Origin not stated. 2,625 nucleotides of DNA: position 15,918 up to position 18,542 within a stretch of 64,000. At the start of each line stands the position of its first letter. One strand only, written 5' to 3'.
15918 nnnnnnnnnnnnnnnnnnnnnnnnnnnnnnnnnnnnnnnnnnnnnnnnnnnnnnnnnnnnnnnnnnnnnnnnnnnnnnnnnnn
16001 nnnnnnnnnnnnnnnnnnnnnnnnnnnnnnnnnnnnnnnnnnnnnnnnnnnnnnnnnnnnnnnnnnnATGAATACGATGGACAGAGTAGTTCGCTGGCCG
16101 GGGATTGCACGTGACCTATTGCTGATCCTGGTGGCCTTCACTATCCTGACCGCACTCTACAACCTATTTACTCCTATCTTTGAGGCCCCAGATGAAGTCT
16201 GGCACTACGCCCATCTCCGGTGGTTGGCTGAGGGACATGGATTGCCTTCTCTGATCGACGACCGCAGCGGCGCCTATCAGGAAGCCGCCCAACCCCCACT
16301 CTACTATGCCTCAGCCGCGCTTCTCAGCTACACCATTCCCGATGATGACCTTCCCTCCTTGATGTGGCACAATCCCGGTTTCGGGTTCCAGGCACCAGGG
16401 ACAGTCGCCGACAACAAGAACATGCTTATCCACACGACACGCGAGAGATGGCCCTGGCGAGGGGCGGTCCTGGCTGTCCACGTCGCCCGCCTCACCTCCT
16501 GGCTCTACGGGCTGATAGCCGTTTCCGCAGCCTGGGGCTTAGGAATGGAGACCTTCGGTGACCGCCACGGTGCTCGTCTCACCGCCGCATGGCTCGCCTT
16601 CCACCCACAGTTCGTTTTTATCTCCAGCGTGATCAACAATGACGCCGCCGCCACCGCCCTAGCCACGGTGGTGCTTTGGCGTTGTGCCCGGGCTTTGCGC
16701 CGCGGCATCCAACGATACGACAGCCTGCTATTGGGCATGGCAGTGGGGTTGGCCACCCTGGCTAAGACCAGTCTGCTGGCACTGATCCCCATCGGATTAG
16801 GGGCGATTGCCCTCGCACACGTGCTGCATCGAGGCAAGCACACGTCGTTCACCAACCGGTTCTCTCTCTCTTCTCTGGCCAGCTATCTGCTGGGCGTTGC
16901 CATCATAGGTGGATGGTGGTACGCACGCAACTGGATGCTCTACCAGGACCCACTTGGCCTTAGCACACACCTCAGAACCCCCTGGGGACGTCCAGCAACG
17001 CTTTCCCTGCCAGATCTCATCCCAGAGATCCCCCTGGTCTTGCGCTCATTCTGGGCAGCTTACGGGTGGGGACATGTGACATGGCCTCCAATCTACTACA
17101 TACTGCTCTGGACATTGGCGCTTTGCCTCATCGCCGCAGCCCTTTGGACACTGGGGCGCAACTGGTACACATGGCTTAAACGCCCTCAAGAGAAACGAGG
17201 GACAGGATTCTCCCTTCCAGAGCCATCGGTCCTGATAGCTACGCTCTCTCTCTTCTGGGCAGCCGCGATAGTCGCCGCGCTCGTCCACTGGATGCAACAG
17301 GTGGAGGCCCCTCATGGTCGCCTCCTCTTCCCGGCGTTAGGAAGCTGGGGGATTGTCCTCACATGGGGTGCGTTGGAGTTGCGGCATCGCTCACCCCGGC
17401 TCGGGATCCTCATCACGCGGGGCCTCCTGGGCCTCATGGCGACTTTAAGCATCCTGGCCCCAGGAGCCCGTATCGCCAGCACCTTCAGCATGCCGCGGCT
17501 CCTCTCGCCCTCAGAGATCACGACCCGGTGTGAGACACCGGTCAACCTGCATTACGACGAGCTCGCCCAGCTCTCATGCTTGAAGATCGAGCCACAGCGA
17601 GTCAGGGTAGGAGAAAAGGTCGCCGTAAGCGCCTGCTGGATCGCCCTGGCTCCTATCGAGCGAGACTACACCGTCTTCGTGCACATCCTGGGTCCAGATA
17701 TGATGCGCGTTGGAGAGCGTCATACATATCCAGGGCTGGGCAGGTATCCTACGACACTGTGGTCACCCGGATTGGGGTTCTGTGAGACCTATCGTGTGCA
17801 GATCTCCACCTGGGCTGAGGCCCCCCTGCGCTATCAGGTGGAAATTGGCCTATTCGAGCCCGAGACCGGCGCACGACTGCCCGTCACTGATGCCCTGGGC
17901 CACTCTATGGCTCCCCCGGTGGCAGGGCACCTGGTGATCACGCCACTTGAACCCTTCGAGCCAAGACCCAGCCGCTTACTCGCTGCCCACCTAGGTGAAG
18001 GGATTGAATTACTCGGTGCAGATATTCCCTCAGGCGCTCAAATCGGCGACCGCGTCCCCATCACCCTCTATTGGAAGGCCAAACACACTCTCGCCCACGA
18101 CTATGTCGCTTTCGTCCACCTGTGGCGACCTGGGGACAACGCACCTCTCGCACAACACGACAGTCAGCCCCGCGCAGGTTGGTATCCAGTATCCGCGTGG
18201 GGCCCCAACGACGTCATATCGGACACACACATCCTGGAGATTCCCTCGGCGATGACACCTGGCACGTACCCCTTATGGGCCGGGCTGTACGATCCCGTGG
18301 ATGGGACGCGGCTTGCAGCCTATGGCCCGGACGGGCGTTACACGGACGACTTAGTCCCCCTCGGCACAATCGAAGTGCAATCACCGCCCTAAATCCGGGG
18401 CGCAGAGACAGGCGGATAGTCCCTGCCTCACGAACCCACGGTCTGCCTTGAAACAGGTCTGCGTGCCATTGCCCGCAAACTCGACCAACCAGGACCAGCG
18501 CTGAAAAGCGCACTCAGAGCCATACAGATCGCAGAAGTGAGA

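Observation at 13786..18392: Tandem, translationally coupled GT-C glycosyltransferase paralogues carrying a repeated C-terminal domain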

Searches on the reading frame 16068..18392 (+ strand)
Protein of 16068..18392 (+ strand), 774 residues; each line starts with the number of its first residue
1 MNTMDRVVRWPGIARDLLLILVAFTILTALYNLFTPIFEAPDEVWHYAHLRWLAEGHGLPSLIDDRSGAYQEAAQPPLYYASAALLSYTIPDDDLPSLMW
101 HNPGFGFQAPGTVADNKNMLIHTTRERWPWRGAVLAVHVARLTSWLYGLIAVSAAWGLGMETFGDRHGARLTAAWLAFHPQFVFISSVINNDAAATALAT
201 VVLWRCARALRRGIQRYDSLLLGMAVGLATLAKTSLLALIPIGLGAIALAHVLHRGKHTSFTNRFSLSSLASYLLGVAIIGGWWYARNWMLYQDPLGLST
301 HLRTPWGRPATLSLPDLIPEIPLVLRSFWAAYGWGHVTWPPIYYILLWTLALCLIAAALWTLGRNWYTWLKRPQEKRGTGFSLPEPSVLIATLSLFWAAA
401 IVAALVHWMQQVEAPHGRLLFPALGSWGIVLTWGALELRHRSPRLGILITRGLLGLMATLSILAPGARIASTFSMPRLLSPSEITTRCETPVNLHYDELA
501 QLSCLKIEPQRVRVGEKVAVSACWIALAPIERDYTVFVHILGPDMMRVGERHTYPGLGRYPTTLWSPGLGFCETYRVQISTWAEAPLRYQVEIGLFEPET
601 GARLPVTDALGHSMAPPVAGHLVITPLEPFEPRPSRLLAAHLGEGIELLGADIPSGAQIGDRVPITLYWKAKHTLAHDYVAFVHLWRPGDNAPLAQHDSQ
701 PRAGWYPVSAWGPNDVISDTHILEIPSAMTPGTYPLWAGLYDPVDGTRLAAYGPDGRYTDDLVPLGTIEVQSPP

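Call 4: search_protein_families(library=pfam, proteins=[window:16068-18392:+], max_evalue=0.1)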
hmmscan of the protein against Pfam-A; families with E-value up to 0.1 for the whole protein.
window:16068-18392:+ (774 aa): 1 family
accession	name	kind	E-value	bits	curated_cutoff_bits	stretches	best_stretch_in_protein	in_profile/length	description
PF09913.15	DUF2142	-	3.4e-06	26.6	30.1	1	147-418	130-377/395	Predicted membrane protein (DUF2142)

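Call 5: search_protein_families(library=ncbifam, proteins=[window:16068-18392:+], max_evalue=0.1)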
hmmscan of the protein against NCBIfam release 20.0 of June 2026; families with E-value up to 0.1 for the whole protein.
window:16068-18392:+ (774 aa): 0 families

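Call 7: find_homologous_proteins(query=window:16068-18392:+, max_evalue=0.001)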
Query window:16068-18392:+ (774 aa): 635 proteins with E <= 0.001 among 8000 candidates; the best 120 are listed.
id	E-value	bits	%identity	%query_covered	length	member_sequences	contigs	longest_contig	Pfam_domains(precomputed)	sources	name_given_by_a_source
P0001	0.0e+0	1774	99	100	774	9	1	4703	-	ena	-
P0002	0.0e+0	1301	72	99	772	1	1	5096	PF13231.13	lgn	-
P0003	4.0e-255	867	49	96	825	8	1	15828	-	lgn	-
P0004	5.8e-247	840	51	98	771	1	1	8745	PF02366.25,PF13231.13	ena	-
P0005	8.9e-244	830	51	97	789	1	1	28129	PF13231.13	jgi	jgi:hypothetical protein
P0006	9.0e-244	830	52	98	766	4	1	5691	PF02366.25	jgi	jgi:hypothetical protein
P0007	7.1e-243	827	51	96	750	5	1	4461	PF02366.25,PF09913.16,PF13231.13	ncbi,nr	ncbi:MAG: glycosyltransferase family 39 protein [Anaerolineae bacterium]|nr:glycosyltransferase fami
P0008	1.1e-240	819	51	97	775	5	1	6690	PF02366.25,PF13231.13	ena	-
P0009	1.2e-240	819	51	98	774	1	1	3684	PF02366.25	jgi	jgi:4-amino-4-deoxy-L-arabinose transferase-like glycosyltransferase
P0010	2.1e-239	815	52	96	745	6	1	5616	PF02366.25,PF09913.16,PF13231.13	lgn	-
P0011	2.3e-239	815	51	99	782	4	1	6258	PF02366.25,PF13231.13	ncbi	-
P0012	1.1e-238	813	50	97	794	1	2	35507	PF02366.25,PF09913.16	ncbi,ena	-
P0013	1.2e-237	809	50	96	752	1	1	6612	PF02366.25,PF13231.13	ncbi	-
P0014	1.3e-237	809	50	97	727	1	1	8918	PF02366.25,PF13231.13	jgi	-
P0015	1.8e-237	809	49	98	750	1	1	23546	PF02366.25,PF09913.16,PF13231.13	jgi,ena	-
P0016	5.6e-237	807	51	96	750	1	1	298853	PF09913.16,PF13231.13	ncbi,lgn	-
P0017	9.2e-237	806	50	98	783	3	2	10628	PF02366.25,PF13231.13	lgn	-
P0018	1.0e-236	806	49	98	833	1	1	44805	PF13231.13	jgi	jgi:4-amino-4-deoxy-L-arabinose transferase-like glycosyltransferase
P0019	1.1e-236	806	50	98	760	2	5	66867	PF09913.16,PF13231.13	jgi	-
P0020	5.0e-236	804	52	95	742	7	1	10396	PF02366.25,PF13231.13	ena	-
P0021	5.0e-236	804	50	97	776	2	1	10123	PF02366.25,PF13231.13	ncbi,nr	ncbi:MAG: glycosyltransferase family 39 protein [Anaerolineae bacterium]|nr:glycosyltransferase fami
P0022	1.3e-235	803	50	99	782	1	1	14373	PF02366.25,PF13231.13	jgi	-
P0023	2.3e-235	802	50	98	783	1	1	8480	PF02366.25,PF13231.13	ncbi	-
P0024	3.9e-235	801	51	96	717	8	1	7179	PF02366.25,PF13231.13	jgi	jgi:4-amino-4-deoxy-L-arabinose transferase-like glycosyltransferase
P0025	2.2e-234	798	49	98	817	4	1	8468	PF02366.25,PF13231.13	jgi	-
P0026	2.7e-234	798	50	98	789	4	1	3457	PF02366.25,PF13231.13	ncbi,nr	ncbi:MAG: glycosyltransferase family 39 protein [Anaerolineae bacterium]|nr:glycosyltransferase fami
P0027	3.5e-234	798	52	98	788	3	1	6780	PF02366.25,PF13231.13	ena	-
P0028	4.9e-234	797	50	96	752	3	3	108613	PF09913.16,PF13231.13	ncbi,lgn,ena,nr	ncbi:MAG TPA: glycosyltransferase family 39 protein [Anaerolineae bacterium]|nr:glycosyltransferase 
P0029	2.8e-233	795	50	98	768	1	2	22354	PF02366.25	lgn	-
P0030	3.3e-233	795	52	96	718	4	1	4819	PF02366.25,PF09913.16,PF13231.13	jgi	-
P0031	3.8e-232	791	49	98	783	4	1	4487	PF02366.25,PF13231.13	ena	-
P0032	1.2e-231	789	51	97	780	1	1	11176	PF02366.25,PF13231.13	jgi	jgi:hypothetical protein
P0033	4.3e-231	788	49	96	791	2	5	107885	PF09913.16,PF13231.13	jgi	-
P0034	5.0e-230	784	49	97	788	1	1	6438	PF02366.25,PF09913.16,PF13231.13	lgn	-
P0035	2.8e-229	782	51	98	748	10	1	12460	PF02366.25,PF09913.16,PF13231.13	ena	-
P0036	2.8e-229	782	50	97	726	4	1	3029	PF02366.25,PF13231.13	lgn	-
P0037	3.9e-229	781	50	96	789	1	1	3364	PF02366.25,PF09913.16,PF13231.13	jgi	jgi:hypothetical protein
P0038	1.2e-228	780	50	96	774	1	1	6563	PF02366.25,PF09913.16,PF13231.13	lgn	-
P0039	3.7e-227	775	51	98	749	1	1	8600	PF02366.25,PF09913.16,PF13231.13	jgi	jgi:hypothetical protein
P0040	4.9e-227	774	50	98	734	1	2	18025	PF13231.13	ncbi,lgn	-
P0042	6.9e-226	770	45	96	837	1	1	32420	PF02366.25,PF13231.13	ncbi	-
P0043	1.1e-225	770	51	98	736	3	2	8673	PF13231.13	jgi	-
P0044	7.9e-225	767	49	98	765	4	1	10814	PF02366.25,PF13231.13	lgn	-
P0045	1.0e-223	763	51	96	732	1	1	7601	PF02366.25,PF09913.16,PF13231.13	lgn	-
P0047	1.5e-220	753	47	98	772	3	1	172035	PF02366.25,PF13231.13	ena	-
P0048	2.2e-220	752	48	98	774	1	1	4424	PF02366.25,PF09913.16,PF13231.13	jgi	jgi:4-amino-4-deoxy-L-arabinose transferase-like glycosyltransferase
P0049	6.4e-220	751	49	98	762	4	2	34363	PF09913.16,PF13231.13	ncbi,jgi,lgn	jgi:4-amino-4-deoxy-L-arabinose transferase-like glycosyltransferase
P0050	7.2e-219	747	47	97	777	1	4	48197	PF02366.25,PF13231.13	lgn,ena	-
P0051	2.2e-218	746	48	98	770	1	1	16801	PF02366.25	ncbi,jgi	-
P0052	1.4e-217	743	48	96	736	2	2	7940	PF02366.25,PF13231.13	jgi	jgi:4-amino-4-deoxy-L-arabinose transferase-like glycosyltransferase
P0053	2.2e-217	742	50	95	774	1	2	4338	PF02366.25,PF13231.13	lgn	-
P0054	8.5e-217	740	48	98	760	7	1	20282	PF02366.25,PF13231.13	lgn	-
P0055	9.6e-216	737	48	97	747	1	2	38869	PF02366.25,PF13231.13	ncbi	-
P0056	9.9e-216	737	49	95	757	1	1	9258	PF02366.25,PF13231.13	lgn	-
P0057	1.1e-215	737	48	97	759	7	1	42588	PF02366.25,PF13231.13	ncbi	-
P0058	1.8e-215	736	49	95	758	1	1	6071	PF02366.25,PF13231.13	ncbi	ncbi:MAG: glycosyltransferase family 39 protein [Anaerolineales bacterium]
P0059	3.1e-215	735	45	98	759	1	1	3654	PF02366.25,PF13231.13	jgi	jgi:hypothetical protein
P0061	1.4e-214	733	47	98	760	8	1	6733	PF02366.25,PF13231.13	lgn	-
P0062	1.4e-213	730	49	95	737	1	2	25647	PF09913.16,PF13231.13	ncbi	ncbi:MAG: ArnT family glycosyltransferase [Anaerolineales bacterium]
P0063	8.9e-213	727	47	97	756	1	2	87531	PF02366.25,PF13231.13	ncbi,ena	-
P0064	1.3e-212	726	48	98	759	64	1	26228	PF02366.25,PF09913.16,PF13231.13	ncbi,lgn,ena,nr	ncbi:MAG TPA: glycosyltransferase family 39 protein [Anaerolineae bacterium]|nr:glycosyltransferase 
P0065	3.0e-212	725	48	97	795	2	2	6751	PF13231.13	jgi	jgi:hypothetical protein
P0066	5.6e-212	724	49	99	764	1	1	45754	PF02366.25,PF13231.13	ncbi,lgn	-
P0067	1.8e-211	723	47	98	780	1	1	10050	PF13231.13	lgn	-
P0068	2.6e-211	722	46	98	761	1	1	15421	PF02366.25,PF09913.16,PF13231.13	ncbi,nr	ncbi:MAG: glycosyltransferase family 39 protein [Anaerolineae bacterium]|nr:glycosyltransferase fami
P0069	1.2e-210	720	47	98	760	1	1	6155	PF02366.25,PF13231.13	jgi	jgi:hypothetical protein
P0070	1.9e-209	716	48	98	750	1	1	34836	PF02366.25,PF13231.13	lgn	-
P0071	5.7e-209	714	48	98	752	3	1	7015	PF02366.25,PF13231.13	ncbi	-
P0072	1.8e-207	709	46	97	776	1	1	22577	PF02366.25,PF13231.13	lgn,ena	-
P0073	2.7e-206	706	47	99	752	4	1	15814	PF02366.25,PF13231.13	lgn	-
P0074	4.0e-206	705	47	98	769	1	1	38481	PF02366.25,PF13231.13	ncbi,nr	ncbi:MAG: glycosyltransferase family 39 protein [Anaerolineae bacterium]|nr:glycosyltransferase fami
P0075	3.0e-205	702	47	98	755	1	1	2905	PF02366.25,PF13231.13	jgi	jgi:hypothetical protein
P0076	9.2e-204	697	47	98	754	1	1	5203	PF02366.25,PF13231.13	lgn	-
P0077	2.3e-203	696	46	98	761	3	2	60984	PF02366.25,PF13231.13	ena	-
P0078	9.6e-203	694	47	95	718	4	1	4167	PF02366.25,PF13231.13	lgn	-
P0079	1.3e-202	693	46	97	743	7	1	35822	PF02366.25,PF13231.13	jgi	jgi:hypothetical protein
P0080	1.7e-202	693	47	98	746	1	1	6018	PF02366.25,PF09913.16,PF13231.13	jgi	jgi:hypothetical protein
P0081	3.3e-202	692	47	95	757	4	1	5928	PF09913.16,PF13231.13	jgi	jgi:hypothetical protein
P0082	5.6e-202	691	47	95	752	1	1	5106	PF02366.25,PF13231.13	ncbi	-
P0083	8.8e-202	691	47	98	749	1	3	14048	PF13231.13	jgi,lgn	-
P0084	9.4e-201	687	47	95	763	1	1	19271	PF02366.25,PF13231.13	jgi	jgi:hypothetical protein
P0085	1.9e-198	680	47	96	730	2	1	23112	PF02366.25,PF13231.13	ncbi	-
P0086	3.7e-198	679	46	97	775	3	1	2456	PF02366.25,PF13231.13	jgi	-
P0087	7.6e-198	678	45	96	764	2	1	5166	PF09913.16,PF13231.13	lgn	-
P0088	2.1e-197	676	45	97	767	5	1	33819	PF13231.13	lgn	-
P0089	3.9e-197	675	46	98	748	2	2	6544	PF02366.25,PF09913.16,PF13231.13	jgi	jgi:hypothetical protein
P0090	9.4e-197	674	48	97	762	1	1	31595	PF02366.25,PF13231.13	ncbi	-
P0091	2.3e-196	673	45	98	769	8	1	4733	PF02366.25,PF13231.13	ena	-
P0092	3.7e-196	672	46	98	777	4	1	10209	PF02366.25,PF09913.16,PF13231.13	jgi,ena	-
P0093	6.6e-196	671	46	96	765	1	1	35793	PF09913.16,PF13231.13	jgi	jgi:hypothetical protein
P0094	7.8e-196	671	46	96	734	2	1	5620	PF09913.16,PF13231.13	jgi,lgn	jgi:hypothetical protein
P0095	2.2e-195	669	47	95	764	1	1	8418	PF09913.16,PF13231.13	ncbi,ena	-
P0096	4.8e-195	668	46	97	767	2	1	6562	PF09913.16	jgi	jgi:hypothetical protein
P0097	1.6e-194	667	47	95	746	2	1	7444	PF09913.16,PF13231.13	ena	-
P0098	4.1e-194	665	46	98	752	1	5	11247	PF13231.13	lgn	-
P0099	1.2e-193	664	45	96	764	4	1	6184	PF09913.16,PF13231.13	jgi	jgi:hypothetical protein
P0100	1.3e-193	664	46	96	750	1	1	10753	PF02366.25,PF13231.13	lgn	-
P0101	2.4e-193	663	46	96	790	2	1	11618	PF13231.13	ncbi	-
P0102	6.4e-193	661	48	95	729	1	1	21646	PF02366.25,PF13231.13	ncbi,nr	ncbi:MAG: glycosyltransferase family 39 protein [Chloroflexota bacterium]|nr:glycosyltransferase fam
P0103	1.1e-192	660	47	95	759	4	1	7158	PF09913.16,PF13231.13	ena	-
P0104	1.8e-192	660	46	98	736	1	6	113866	PF09913.16,PF13231.13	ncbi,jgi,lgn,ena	-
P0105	1.8e-192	660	45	97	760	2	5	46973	PF02366.25,PF09913.16,PF13231.13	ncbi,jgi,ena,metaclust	jgi:hypothetical protein|metaclust:\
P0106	6.6e-192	658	47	97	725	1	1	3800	PF09913.16,PF13231.13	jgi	jgi:hypothetical protein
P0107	9.8e-192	657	47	95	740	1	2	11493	PF09913.16,PF13231.13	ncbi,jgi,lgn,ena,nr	ncbi:MAG TPA: DUF2142 domain-containing protein [Chloroflexi bacterium]|nr:DUF2142 domain-containing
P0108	7.3e-191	655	46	96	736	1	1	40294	PF13231.13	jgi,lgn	jgi:hypothetical protein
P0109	1.6e-190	653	45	97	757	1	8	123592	PF02366.25,PF13231.13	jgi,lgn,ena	jgi:hypothetical protein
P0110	5.9e-190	651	46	97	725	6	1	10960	PF09913.16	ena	-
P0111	8.7e-190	651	45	96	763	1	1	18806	PF09913.16,PF13231.13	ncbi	-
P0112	1.7e-189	650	46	95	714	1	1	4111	PF09913.16,PF26626.1,PF13231.13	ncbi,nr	ncbi:MAG: DUF2142 domain-containing protein, partial [Chloroflexi bacterium]|nr:DUF2142 domain-conta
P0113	1.8e-189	650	46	96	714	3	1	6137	PF09913.16,PF13231.13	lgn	-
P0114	2.1e-189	650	46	95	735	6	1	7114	PF09913.16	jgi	-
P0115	3.0e-189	649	44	98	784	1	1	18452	PF02366.25,PF13231.13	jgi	jgi:hypothetical protein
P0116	3.4e-189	649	46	95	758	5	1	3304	PF02366.25,PF09913.16,PF13231.13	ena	-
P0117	4.3e-189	649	45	95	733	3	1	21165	PF09913.16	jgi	jgi:hypothetical protein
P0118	6.4e-189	648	45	98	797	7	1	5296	PF02366.25,PF09913.16,PF13231.13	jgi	jgi:hypothetical protein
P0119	6.6e-189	648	44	98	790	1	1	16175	PF02366.25,PF09913.16,PF13231.13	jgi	-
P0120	7.3e-189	648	45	97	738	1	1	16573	PF09913.16,PF13231.13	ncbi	-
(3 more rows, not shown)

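Call 8: search_solved_structures(query=window:16068-18392:+, max_evalue=10)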
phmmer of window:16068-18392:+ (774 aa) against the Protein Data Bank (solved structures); distinct sequences matched with E-value up to 10: 5.
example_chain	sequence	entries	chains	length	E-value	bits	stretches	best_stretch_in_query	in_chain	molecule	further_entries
5ntu_A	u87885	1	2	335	0.16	13.2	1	516-604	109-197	Growth/differentiation factor 8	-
5n2i_A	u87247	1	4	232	0.28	12.4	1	617-675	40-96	Reduced coenzyme F420:NADP oxidoreductase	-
5nxs_A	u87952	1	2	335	0.49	11.6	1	516-595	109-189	Growth/differentiation factor 8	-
6umx_A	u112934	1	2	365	0.57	11.4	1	516-595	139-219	Growth/differentiation factor 8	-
2n03_A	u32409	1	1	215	2.3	9.4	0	594-615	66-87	Plectin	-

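Call 10: search_protein_families(library=pfam, proteins=[P0112, P0007, P0064], max_evalue=0.1)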
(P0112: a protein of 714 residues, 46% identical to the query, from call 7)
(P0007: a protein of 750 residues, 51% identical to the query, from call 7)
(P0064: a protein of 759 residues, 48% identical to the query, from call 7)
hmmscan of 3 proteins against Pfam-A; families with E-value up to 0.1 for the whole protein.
P0112 (714 aa): 4 families
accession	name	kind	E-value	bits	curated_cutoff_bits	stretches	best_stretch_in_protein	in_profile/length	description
PF09913.15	DUF2142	-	1.2e-11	44.5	30.1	1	115-367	129-390/395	Predicted membrane protein (DUF2142)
PF13231.12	PMT_2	-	2.7e-10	41.1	26.1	1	109-237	24-149/160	Dolichyl-phosphate-mannose-protein mannosyltransferase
PF02366.24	PMT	-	0.0019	18.2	22.7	1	109-221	85-204/245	Dolichyl-phosphate-mannose-protein mannosyltransferase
PF21634.3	MOV-10_beta-barrel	-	0.072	13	23.6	0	448-489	23-64/88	Helicase MOV-10, beta-barrel domain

P0007 (750 aa): 3 families
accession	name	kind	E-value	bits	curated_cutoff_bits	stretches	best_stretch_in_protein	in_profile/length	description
PF13231.12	PMT_2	-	6e-11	43.2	26.1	1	132-273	22-160/160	Dolichyl-phosphate-mannose-protein mannosyltransferase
PF02366.24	PMT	-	2.7e-08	34.1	22.7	1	112-255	63-214/245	Dolichyl-phosphate-mannose-protein mannosyltransferase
PF09913.15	DUF2142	-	1.9e-05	24.1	30.1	1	140-365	129-348/395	Predicted membrane protein (DUF2142)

P0064 (759 aa): 4 families
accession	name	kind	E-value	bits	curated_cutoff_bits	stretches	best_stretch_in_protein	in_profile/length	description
PF13231.12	PMT_2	-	6.1e-13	49.7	26.1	1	139-261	24-144/160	Dolichyl-phosphate-mannose-protein mannosyltransferase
PF02366.24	PMT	-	1.9e-07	31.3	22.7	1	139-255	85-205/245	Dolichyl-phosphate-mannose-protein mannosyltransferase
PF09913.15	DUF2142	-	1.8e-05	24.2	30.1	1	142-416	126-390/395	Predicted membrane protein (DUF2142)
PF03419.18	Peptidase_U4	-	0.072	12.8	28.4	0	200-294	17-109/284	Sporulation factor SpoIIGA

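Call 24: predict_structure(alignment_id=A1)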
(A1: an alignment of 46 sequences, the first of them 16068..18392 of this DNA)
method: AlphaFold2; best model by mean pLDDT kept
length: 774 residues; sequences in the alignment: 46
mean_pLDDT: 91.1   pTM: 0.86
mean pLDDT of the five models: 91.1, 90.4, 89.3, 89.1, 88.5
residues with pLDDT >= 90: 613; 70-90: 107; 50-70: 29; < 50: 25
segments of 3 or more residues with pLDDT < 50: 1-5, 7-9, 102-118
pLDDT, mean of each block of 10 residues (from residue 1): 46 87 98 86 90 96 92 95 96 81 38 40 79 94 98 98 96 98 96 98 98 93 98 96 96 77 76 97 96 93 85 94 92 82 97 98 96 75 90 97 94 83 97 98 98 98 92 86 95 96 97 96 97 92 96 80 92 95 96 91 94 95 93 93 94 95 97 94 95 95 96 96 95 97 96 95 96 83
secondary structure, 60 per line:
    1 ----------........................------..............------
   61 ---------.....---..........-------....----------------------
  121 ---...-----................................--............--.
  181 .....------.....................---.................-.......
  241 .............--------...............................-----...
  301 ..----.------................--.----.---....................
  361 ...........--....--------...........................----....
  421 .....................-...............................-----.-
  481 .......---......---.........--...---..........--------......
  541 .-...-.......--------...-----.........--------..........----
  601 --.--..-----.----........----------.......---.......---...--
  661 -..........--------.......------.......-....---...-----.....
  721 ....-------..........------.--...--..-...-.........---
elements in order (helices of 4 or more, strands of 3 or more residues): H11-34 H41-54 H70-74 H78-87 H95-98 H132-163 H166-177 H180-185 H192-212 H216-232 H234-253 H262-292 H298-302 H314-329 H341-371 H374-377 H386-411 H417-441 H443-473 H481-487 E491-496 E500-508 E511-513 E517-526 E535-541 E547-553 E570-578 E587-596 E618-625 E636-642 E646-652 E656-658 E662-671 E680-686 E693-699 H701-704 E716-724 E732-741 E751-753 E763-771
